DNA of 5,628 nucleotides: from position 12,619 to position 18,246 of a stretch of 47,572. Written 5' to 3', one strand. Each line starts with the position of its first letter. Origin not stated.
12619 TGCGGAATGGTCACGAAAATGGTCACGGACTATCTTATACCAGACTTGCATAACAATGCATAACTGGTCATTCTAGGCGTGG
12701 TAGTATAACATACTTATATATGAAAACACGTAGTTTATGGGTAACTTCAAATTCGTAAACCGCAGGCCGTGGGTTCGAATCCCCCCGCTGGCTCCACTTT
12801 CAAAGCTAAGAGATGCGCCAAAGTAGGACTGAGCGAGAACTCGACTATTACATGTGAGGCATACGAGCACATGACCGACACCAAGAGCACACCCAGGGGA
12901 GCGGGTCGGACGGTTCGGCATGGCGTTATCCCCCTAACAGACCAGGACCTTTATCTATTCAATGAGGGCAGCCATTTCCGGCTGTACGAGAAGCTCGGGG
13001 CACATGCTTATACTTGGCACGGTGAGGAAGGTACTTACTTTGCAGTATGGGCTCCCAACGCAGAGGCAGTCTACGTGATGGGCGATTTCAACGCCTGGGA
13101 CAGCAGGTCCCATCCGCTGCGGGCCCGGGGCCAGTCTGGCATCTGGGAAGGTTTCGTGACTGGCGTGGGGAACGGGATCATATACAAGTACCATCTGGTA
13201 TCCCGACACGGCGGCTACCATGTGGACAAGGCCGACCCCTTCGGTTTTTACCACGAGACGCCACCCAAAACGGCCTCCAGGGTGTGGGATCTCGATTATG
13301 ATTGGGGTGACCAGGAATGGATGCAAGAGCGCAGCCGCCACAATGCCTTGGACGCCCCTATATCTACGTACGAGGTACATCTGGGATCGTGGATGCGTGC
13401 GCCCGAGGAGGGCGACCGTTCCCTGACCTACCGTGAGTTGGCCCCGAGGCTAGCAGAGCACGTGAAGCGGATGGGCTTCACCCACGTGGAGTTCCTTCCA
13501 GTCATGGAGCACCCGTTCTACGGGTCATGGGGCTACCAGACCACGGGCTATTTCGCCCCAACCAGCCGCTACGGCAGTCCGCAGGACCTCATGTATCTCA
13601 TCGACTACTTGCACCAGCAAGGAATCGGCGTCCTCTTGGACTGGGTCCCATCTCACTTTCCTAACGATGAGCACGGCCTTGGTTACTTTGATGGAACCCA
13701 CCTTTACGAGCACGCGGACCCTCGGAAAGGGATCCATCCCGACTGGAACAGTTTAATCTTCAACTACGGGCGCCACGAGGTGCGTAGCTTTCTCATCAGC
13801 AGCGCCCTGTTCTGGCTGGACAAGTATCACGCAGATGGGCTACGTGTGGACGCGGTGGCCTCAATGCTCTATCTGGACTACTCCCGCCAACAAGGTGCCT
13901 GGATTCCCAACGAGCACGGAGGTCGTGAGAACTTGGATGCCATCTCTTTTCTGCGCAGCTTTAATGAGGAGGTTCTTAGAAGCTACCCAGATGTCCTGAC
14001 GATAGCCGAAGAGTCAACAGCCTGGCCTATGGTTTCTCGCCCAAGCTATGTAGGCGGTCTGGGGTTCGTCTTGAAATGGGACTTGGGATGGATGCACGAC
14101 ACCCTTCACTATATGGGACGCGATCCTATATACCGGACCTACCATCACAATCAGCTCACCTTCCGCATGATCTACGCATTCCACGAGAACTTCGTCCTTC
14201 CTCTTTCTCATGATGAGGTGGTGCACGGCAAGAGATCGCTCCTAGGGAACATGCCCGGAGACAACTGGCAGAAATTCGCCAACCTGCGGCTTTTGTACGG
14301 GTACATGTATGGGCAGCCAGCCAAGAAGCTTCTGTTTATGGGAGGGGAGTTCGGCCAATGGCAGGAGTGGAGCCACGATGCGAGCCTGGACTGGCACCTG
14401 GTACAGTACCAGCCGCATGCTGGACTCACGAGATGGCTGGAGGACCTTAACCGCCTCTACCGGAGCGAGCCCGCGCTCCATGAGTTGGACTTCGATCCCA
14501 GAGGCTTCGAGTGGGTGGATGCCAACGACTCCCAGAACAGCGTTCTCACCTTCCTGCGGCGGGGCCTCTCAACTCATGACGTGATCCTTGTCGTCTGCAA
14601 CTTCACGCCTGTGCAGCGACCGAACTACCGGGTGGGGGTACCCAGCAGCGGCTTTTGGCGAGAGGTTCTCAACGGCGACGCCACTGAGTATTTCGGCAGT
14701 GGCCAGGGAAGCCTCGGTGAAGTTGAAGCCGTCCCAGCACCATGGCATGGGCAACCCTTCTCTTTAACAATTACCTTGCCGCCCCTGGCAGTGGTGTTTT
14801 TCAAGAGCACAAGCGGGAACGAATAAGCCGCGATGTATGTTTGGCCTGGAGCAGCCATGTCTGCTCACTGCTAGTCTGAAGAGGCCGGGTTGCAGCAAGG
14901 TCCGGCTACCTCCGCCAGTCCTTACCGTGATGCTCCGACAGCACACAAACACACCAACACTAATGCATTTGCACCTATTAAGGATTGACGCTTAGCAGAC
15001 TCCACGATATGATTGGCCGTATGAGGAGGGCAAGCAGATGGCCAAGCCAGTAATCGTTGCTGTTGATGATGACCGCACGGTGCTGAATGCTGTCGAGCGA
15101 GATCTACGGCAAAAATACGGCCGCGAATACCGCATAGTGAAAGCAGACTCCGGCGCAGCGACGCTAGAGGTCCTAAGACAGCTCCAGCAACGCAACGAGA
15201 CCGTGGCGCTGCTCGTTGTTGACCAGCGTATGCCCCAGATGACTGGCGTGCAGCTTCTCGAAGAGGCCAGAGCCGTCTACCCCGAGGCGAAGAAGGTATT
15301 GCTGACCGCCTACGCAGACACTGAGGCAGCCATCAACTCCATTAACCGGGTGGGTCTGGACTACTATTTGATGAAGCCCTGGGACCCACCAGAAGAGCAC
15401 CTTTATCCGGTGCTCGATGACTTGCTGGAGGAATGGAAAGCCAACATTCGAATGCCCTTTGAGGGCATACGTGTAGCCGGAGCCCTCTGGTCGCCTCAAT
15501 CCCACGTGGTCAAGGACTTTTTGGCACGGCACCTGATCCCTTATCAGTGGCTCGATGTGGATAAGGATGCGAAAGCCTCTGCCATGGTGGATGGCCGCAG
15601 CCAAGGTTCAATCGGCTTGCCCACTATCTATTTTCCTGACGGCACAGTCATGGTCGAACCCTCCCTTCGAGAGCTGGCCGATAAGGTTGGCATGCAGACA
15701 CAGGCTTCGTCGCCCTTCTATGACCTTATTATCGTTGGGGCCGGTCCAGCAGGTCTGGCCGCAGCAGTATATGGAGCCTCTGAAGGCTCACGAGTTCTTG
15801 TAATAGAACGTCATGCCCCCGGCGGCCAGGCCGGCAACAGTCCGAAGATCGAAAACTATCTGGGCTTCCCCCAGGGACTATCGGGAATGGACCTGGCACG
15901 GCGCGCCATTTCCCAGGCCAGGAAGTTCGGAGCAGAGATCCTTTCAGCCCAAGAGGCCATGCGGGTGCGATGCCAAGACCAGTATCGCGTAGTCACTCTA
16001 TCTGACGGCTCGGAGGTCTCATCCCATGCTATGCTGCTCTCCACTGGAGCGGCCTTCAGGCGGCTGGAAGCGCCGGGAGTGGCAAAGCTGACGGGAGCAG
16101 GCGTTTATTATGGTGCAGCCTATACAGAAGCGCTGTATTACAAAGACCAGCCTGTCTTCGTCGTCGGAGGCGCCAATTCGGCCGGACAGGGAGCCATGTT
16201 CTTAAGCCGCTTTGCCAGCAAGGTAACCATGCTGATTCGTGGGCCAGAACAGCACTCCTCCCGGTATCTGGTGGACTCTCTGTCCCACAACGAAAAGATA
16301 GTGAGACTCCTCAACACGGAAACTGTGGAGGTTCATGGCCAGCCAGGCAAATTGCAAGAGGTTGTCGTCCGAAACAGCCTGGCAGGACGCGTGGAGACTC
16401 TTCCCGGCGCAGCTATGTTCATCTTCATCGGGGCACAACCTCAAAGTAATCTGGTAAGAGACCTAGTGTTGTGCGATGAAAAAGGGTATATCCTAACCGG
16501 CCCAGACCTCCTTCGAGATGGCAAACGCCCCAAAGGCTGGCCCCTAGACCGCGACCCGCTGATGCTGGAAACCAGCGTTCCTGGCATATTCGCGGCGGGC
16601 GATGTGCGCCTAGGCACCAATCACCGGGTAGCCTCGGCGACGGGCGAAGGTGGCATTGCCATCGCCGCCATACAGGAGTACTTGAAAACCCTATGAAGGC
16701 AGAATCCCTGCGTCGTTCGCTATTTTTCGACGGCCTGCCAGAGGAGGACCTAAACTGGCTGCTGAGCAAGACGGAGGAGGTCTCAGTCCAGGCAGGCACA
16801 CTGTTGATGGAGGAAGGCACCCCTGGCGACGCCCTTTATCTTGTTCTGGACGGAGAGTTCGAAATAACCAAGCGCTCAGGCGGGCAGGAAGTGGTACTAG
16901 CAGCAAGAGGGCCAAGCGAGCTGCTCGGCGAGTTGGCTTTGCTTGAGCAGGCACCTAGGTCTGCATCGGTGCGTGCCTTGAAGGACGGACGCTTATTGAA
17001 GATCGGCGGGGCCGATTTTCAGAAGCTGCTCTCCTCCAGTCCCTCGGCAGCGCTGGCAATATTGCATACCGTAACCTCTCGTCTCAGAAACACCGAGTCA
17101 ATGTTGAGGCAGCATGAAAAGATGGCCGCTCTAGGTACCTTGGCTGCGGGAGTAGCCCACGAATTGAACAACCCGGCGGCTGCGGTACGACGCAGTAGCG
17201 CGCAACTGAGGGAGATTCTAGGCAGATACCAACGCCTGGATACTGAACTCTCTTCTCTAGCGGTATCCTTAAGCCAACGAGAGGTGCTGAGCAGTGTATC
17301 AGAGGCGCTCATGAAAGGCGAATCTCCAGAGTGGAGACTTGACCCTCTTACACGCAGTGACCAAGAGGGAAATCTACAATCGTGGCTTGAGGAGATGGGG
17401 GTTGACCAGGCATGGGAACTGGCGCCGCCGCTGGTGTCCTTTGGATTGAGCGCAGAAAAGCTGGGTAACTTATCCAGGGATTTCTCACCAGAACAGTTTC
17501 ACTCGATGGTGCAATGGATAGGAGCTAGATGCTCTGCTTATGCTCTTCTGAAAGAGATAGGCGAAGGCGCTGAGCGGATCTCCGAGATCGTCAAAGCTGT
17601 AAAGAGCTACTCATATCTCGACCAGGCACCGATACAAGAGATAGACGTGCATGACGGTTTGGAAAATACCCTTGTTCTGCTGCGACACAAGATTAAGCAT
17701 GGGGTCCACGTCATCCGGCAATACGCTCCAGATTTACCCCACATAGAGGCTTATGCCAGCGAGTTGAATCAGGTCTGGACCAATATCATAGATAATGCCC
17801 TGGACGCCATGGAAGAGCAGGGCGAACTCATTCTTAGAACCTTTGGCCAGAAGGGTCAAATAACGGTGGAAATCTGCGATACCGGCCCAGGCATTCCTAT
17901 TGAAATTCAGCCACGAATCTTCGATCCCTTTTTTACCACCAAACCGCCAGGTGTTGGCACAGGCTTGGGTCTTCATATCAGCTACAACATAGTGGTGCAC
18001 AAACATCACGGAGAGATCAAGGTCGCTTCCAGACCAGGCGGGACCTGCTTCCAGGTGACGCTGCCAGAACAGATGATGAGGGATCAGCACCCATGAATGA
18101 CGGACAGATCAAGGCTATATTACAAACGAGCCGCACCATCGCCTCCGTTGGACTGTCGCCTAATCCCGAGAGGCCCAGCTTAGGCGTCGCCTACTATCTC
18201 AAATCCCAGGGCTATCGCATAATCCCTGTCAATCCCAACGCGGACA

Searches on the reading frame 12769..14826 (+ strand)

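Call 22: search_protein_families(library=pfam, proteins=[window:12769-14826:+], max_evalue=0.001)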
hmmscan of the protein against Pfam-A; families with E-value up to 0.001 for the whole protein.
window:12769-14826:+ (685 aa): 3 families
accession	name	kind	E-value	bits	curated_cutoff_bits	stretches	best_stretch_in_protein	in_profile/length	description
PF02806.24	Alpha-amylase_C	-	2.5e-26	92.3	21.2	1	582-679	1-93/95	Alpha amylase, C-terminal all-beta domain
PF02922.24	CBM_48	-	7.1e-20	71.6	22.4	1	75-158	1-82/83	Carbohydrate-binding module 48 (Isoamylase N-terminal domain)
PF00128.31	Alpha-amylase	-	4.5e-13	49.7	22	2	231-299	27-94/446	Alpha amylase, catalytic domain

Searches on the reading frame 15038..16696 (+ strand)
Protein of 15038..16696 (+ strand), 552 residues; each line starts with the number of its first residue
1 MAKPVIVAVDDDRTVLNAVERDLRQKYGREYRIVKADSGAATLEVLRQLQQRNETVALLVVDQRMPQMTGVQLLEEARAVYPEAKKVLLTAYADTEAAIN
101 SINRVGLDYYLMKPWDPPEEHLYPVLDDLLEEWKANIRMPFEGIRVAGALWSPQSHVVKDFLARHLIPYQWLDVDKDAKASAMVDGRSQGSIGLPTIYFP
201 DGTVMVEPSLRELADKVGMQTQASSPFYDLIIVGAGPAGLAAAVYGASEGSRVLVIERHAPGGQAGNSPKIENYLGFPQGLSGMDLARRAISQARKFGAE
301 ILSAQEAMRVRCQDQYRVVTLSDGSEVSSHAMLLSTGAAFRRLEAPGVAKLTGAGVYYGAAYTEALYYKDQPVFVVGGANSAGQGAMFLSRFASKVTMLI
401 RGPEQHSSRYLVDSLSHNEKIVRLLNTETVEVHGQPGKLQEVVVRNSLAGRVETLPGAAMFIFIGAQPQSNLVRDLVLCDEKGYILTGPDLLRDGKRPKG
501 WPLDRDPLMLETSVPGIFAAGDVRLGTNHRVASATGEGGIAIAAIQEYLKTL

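Call 22: search_protein_families(library=pfam, proteins=[window:15038-16696:+], max_evalue=0.001)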
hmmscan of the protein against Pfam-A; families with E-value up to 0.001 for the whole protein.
window:15038-16696:+ (552 aa): 13 families
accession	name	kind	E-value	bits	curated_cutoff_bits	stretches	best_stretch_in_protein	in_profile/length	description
PF07992.20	Pyr_redox_2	-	4.2e-31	108.9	26.1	1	228-535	1-288/291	Pyridine nucleotide-disulphide oxidoreductase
PF13738.12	Pyr_redox_3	-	7.1e-16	58.8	30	2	282-484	79-286/305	Pyridine nucleotide-disulphide oxidoreductase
PF00072.30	Response_reg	-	5.3e-15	56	30.2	1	6-119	1-105/111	Response regulator receiver domain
PF00070.33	Pyr_redox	-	7e-09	36.5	22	1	373-445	2-80/82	Pyridine nucleotide-disulphide oxidoreductase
PF01266.30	DAO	-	1.1e-07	32.2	27.9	1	229-268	1-42/353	FAD dependent oxidoreductase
PF12831.13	FAD_oxidored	-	9.3e-07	28.9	27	1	229-265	1-38/416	FAD dependent oxidoreductase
PF13450.12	NAD_binding_8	-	1.4e-06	28.9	21.9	1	232-266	1-36/68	NAD(P)-binding Rossmann-like domain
PF03486.20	HI0933_like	-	2.3e-06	27.7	50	1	229-260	2-33/244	HI0933-like protein Rossmann domain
PF01946.23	Thi4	-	1e-05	25.3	26.2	1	228-265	18-57/235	Thi4 family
PF00890.30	FAD_binding_2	-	3.3e-05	23.7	20.4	1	229-264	1-37/414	FAD binding domain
PF01494.25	FAD_binding_3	-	9.5e-05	22.2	22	1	229-261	3-35/349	FAD binding domain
PF01134.28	GIDA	-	0.00048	19.7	22.1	0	229-258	1-30/391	Glucose inhibited division protein A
PF00462.30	Glutaredoxin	-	0.00093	19.8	22.9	0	153-199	10-55/60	Glutaredoxin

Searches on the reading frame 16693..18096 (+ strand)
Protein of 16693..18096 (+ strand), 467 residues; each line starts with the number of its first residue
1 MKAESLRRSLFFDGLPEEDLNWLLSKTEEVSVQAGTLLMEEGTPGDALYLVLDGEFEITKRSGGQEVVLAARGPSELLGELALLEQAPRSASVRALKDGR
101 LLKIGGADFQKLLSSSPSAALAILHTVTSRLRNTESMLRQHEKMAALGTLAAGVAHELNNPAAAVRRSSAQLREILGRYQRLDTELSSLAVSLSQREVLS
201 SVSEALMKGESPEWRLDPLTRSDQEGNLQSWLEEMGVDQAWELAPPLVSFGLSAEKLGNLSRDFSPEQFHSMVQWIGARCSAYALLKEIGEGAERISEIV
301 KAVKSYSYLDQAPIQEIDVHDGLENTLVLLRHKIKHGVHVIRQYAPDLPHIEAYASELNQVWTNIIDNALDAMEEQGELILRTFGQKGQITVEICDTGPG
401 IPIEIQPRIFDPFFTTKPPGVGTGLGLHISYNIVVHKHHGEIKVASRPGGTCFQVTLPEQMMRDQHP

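Call 22: search_protein_families(library=pfam, proteins=[window:16693-18096:+], max_evalue=0.001)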
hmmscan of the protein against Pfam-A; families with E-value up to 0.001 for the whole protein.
window:16693-18096:+ (467 aa): 2 families
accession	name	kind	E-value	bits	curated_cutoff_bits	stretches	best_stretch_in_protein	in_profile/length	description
PF02518.31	HATPase_c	-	1.1e-24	87.4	26.4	1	356-460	4-110/111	Histidine kinase-, DNA gyrase B-, and HSP90-like ATPase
PF00027.35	cNMP_binding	-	1.7e-20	73.2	27.5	1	30-115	2-88/89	Cyclic nucleotide-binding domain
